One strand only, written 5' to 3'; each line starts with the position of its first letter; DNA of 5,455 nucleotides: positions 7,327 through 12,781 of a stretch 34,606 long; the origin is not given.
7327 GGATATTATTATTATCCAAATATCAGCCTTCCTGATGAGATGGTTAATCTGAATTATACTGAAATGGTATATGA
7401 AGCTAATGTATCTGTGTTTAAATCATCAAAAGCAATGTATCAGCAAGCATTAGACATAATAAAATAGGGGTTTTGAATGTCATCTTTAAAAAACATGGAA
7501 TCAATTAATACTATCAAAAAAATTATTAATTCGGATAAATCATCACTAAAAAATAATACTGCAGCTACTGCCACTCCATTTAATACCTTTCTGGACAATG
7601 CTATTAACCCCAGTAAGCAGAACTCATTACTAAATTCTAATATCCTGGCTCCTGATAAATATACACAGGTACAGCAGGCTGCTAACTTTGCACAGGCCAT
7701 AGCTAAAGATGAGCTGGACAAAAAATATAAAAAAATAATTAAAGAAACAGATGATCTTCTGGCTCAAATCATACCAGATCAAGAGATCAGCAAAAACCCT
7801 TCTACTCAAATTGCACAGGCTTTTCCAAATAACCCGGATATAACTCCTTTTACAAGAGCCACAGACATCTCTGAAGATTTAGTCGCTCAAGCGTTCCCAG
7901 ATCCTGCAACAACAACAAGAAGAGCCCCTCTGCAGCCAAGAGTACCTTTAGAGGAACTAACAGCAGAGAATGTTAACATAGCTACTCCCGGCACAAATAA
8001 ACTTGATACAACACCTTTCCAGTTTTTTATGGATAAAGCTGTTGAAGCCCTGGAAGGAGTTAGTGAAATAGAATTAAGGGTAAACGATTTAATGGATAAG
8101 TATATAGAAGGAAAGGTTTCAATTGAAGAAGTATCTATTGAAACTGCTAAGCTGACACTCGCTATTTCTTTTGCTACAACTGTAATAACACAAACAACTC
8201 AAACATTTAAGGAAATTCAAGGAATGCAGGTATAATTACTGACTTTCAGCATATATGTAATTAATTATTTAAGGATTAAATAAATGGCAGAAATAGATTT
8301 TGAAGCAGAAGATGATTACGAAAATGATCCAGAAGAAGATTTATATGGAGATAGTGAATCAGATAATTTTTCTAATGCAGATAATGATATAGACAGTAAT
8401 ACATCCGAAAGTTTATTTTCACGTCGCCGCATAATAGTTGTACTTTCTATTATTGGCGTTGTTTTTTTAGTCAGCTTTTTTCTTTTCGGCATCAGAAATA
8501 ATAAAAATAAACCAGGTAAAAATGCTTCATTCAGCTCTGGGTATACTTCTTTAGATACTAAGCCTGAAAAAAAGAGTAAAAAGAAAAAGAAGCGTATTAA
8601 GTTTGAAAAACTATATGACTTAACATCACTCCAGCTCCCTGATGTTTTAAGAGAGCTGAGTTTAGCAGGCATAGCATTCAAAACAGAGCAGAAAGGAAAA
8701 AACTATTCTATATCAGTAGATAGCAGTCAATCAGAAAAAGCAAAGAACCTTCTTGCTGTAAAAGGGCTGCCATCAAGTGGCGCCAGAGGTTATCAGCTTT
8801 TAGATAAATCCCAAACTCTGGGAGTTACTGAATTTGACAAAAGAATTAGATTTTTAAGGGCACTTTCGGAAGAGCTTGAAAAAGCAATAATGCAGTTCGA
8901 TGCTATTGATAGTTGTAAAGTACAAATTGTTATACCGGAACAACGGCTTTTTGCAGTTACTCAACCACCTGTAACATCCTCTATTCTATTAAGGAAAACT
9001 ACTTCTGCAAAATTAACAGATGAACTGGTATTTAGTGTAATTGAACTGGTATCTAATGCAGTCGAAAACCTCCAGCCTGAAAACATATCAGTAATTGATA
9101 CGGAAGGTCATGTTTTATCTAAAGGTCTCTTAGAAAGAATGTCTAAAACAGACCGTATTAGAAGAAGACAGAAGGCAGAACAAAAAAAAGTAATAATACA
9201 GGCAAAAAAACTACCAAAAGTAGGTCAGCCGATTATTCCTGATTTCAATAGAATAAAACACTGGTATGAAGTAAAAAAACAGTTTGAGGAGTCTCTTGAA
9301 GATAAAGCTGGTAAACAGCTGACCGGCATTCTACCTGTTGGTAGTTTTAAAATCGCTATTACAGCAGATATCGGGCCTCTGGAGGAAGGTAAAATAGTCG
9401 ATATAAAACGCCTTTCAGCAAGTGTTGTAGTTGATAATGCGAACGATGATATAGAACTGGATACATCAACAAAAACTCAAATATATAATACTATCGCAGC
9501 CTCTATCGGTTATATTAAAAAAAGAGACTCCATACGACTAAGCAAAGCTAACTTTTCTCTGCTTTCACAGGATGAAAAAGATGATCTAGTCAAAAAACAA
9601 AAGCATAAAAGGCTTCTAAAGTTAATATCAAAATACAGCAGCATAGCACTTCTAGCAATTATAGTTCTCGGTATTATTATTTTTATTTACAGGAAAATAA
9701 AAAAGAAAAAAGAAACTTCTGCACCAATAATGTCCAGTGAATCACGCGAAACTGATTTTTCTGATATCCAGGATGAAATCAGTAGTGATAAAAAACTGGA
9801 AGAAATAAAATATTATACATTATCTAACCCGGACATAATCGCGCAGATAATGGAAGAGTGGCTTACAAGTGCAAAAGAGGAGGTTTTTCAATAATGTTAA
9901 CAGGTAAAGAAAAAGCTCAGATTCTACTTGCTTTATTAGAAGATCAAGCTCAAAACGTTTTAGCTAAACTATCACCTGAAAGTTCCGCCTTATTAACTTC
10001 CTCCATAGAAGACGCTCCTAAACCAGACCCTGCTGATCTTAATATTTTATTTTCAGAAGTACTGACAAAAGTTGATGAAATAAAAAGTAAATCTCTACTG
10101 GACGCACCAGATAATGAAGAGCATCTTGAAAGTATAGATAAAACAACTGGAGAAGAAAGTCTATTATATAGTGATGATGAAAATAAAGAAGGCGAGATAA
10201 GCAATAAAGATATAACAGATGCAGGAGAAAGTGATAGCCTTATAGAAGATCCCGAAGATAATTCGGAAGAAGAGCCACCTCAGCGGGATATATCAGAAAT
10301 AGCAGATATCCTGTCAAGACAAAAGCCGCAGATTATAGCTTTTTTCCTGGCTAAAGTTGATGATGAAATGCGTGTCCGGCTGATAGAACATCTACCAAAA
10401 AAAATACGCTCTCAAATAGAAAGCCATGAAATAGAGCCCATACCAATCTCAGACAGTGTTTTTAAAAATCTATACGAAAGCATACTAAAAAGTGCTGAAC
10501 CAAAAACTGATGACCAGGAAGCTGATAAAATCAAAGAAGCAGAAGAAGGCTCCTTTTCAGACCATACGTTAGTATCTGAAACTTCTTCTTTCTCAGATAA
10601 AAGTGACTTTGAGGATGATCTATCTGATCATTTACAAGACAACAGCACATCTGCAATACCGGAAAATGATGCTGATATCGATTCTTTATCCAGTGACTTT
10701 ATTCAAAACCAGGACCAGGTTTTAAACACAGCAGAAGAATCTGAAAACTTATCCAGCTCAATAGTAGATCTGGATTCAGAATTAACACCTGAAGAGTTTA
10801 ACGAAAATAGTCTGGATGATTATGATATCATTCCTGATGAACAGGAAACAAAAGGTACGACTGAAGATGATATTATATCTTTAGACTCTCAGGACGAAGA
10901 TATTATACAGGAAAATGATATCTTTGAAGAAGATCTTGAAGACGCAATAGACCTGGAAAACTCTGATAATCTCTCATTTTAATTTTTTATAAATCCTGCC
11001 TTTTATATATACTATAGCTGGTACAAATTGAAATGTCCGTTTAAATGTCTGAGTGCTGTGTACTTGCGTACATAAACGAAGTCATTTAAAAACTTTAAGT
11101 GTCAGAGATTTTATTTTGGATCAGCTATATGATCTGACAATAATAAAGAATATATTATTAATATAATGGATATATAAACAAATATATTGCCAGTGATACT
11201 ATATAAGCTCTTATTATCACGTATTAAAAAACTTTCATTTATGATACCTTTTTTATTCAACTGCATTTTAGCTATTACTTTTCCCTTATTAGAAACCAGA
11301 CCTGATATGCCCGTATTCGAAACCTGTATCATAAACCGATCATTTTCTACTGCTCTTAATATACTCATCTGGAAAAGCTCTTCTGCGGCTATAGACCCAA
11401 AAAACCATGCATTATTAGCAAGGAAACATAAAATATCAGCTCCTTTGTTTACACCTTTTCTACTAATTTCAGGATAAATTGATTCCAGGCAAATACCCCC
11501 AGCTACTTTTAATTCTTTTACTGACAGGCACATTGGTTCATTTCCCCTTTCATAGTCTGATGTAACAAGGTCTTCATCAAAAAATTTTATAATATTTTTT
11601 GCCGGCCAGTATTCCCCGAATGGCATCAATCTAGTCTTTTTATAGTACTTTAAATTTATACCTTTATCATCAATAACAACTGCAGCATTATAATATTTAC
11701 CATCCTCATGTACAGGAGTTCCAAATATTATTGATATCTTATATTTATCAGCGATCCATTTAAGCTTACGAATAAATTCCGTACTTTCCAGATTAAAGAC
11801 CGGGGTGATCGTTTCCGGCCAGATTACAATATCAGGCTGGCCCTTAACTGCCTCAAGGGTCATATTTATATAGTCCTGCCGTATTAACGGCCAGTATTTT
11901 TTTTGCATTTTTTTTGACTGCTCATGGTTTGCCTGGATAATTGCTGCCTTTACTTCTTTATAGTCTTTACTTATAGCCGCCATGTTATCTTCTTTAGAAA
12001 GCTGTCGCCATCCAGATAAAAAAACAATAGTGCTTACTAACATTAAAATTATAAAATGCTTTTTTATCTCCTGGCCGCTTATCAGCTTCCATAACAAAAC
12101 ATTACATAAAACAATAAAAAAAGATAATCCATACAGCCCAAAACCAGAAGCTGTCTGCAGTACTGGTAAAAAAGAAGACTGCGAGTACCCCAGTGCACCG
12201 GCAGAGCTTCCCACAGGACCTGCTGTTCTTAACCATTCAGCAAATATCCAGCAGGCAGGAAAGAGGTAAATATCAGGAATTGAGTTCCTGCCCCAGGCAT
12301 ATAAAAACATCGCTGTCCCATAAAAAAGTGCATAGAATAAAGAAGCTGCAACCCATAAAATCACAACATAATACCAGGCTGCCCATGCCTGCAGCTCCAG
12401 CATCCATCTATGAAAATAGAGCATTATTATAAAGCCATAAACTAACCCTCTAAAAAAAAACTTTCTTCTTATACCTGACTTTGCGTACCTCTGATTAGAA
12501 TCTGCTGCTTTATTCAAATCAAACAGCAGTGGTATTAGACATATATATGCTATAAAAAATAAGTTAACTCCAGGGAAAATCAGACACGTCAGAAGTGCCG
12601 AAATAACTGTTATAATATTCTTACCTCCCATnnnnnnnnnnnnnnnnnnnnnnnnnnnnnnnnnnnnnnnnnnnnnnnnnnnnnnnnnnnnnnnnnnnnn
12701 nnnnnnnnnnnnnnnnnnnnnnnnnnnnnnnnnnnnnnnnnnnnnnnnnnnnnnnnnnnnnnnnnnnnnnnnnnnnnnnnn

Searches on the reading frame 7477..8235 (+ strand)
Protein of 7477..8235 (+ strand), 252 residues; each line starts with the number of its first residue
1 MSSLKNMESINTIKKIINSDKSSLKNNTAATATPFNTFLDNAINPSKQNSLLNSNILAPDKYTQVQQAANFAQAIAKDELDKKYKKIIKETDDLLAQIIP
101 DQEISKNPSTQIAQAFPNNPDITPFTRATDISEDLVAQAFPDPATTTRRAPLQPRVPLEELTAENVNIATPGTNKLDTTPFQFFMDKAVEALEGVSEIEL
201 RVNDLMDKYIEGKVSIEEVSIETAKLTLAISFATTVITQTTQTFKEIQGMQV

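Call 16: search_protein_families(library=pfam, proteins=[window:7477-8235:+], max_evalue=0.001)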
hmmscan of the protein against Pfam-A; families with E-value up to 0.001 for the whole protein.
window:7477-8235:+ (252 aa): 1 family
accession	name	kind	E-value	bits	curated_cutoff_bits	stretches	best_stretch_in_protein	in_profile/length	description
PF02049.23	FliE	-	6.4e-05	23.5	22.4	1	172-252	11-89/89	Flagellar hook-basal body complex protein FliE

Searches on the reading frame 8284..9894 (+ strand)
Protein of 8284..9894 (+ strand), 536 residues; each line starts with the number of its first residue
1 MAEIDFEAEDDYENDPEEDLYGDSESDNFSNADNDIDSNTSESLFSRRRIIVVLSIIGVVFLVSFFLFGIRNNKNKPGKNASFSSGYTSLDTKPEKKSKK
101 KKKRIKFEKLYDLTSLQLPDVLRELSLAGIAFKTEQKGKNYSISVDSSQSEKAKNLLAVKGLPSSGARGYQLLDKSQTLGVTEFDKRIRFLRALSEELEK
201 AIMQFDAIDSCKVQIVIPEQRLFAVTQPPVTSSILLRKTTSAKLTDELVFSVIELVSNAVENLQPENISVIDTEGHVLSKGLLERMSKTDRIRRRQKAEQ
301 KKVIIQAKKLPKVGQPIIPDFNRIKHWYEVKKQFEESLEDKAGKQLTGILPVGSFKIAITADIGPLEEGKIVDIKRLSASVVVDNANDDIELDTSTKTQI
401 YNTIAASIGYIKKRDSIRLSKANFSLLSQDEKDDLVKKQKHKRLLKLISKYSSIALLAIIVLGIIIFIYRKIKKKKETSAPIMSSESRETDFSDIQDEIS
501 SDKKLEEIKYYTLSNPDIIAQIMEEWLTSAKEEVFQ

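Call 16: search_protein_families(library=pfam, proteins=[window:8284-9894:+], max_evalue=0.001)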
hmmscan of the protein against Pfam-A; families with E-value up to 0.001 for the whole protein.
window:8284-9894:+ (536 aa): 2 families
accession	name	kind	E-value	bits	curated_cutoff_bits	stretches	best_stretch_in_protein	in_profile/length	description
PF01514.23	YscJ_FliF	-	1.8e-41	142.4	24.4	1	112-279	12-178/179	Secretory protein of YscJ/FliF family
PF08345.17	YscJ_FliF_C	-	2.2e-05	25.4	23.8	1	371-424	94-147/147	Flagellar M-ring protein C-terminal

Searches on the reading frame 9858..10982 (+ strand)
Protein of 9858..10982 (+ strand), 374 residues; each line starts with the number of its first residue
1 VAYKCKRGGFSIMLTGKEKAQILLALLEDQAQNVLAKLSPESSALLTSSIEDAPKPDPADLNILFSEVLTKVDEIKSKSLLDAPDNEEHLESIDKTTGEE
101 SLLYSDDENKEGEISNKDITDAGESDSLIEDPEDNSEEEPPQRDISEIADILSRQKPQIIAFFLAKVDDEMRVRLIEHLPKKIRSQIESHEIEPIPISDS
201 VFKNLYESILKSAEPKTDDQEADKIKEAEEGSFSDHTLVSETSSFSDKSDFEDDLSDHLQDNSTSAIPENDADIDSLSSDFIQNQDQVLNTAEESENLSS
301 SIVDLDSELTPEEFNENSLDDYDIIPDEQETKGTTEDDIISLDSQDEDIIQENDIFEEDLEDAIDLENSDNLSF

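Call 16: search_protein_families(library=pfam, proteins=[window:9858-10982:+], max_evalue=0.001)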
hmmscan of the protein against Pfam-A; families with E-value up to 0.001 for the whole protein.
window:9858-10982:+ (374 aa): 2 families
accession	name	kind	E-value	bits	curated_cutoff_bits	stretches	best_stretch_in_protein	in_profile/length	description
PF14841.11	FliG_M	-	1e-05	26.1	25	1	147-187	3-43/76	FliG middle domain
PF14842.11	FliG_N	-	5.3e-05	24.2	25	1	14-74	2-63/104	FliG N-terminal domain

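Call 30: search_protein_families(library=pfam, proteins=[window:9858-10982:+], max_evalue=10)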
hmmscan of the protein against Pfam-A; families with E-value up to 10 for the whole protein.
window:9858-10982:+ (374 aa): 3 families
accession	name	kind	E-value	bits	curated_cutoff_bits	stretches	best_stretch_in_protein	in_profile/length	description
PF14841.11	FliG_M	-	1e-05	26.1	25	1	147-187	3-43/76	FliG middle domain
PF14842.11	FliG_N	-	5.3e-05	24.2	25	1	14-74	2-63/104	FliG N-terminal domain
PF18215.6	Rtt106_N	-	0.027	14.5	26.3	1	176-212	3-38/45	Histone chaperone Rtt106 N-terminal domain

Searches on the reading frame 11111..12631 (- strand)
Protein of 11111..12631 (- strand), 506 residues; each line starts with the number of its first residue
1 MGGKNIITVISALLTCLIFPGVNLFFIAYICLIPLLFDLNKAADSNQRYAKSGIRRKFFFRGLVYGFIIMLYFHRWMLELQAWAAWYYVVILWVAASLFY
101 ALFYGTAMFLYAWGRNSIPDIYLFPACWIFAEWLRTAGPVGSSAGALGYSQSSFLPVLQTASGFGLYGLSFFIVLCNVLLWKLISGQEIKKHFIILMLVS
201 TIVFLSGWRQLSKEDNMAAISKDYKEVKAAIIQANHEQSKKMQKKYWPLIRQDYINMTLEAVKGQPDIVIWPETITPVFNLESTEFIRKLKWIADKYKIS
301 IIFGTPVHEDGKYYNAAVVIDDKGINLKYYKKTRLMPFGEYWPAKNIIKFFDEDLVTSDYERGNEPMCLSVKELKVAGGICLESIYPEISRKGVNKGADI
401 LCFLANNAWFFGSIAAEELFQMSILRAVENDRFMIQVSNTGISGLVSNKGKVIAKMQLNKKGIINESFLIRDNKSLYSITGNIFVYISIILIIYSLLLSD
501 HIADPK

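Call 16: search_protein_families(library=pfam, proteins=[window:11111-12631:-], max_evalue=0.001)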
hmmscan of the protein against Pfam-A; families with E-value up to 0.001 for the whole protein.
window:11111-12631:- (506 aa): 2 families
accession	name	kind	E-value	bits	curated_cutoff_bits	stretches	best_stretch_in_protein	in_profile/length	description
PF00795.27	CN_hydrolase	-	2.4e-30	106.2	23.2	1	228-464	1-242/256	Carbon-nitrogen hydrolase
PF20154.4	LNT_N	-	2e-21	77.3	27.1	1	11-179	1-159/159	Apolipoprotein N-acyltransferase N-terminal domain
